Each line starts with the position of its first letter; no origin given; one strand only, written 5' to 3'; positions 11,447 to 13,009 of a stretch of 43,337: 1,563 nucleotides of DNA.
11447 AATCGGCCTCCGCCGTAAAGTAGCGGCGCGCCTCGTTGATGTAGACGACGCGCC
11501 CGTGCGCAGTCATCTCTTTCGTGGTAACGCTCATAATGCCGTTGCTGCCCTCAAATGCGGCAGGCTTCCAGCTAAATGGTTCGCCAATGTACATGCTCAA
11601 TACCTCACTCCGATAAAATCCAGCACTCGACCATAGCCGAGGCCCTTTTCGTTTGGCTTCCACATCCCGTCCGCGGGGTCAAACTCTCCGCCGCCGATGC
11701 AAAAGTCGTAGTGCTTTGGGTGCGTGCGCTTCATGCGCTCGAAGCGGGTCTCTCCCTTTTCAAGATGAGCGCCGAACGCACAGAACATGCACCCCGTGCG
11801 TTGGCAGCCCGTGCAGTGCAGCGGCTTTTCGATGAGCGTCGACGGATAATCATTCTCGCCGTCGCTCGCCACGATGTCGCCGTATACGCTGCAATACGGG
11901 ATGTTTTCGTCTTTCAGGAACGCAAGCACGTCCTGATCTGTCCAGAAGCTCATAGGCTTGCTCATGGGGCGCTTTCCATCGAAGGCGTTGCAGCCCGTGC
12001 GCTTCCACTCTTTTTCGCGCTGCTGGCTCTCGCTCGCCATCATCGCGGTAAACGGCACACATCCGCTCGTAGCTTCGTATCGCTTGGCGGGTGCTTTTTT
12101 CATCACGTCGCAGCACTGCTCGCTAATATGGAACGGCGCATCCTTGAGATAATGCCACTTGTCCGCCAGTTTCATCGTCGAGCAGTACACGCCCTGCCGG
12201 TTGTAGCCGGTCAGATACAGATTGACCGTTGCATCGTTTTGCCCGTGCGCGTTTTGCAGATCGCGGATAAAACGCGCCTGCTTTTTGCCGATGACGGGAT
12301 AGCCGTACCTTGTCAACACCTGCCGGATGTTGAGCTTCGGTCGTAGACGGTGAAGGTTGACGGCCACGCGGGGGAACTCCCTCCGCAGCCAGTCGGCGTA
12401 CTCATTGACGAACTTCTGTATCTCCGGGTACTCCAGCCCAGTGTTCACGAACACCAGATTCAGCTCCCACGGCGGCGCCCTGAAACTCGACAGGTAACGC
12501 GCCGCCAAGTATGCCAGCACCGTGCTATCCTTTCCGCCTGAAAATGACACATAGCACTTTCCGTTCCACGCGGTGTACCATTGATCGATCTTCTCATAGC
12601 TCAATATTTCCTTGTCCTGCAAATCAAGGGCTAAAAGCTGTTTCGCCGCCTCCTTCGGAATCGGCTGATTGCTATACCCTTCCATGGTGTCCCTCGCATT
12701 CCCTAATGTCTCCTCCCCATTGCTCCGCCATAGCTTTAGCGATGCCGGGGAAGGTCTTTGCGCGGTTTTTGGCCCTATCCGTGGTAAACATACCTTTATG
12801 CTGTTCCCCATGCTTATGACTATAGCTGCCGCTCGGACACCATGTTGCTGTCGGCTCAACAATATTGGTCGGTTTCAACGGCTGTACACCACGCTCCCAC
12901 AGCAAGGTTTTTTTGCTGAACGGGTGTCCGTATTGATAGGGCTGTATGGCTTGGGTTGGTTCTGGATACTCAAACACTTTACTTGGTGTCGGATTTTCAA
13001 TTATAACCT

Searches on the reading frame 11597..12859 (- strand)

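Call 20: search_protein_families(library=pfam, proteins=[window:11597-12859:-], max_evalue=0.001)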
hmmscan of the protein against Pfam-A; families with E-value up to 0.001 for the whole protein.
window:11597-12859:- (420 aa): 2 families
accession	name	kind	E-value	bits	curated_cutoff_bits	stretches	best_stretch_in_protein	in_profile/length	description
PF01507.26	PAPS_reduct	-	9.5e-17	62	22.5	2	102-158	2-51/175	Phosphoadenosine phosphosulfate reductase domain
PF01171.26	ATP_bind_3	-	0.00058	20.1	27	0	102-218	2-117/182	PP-loop family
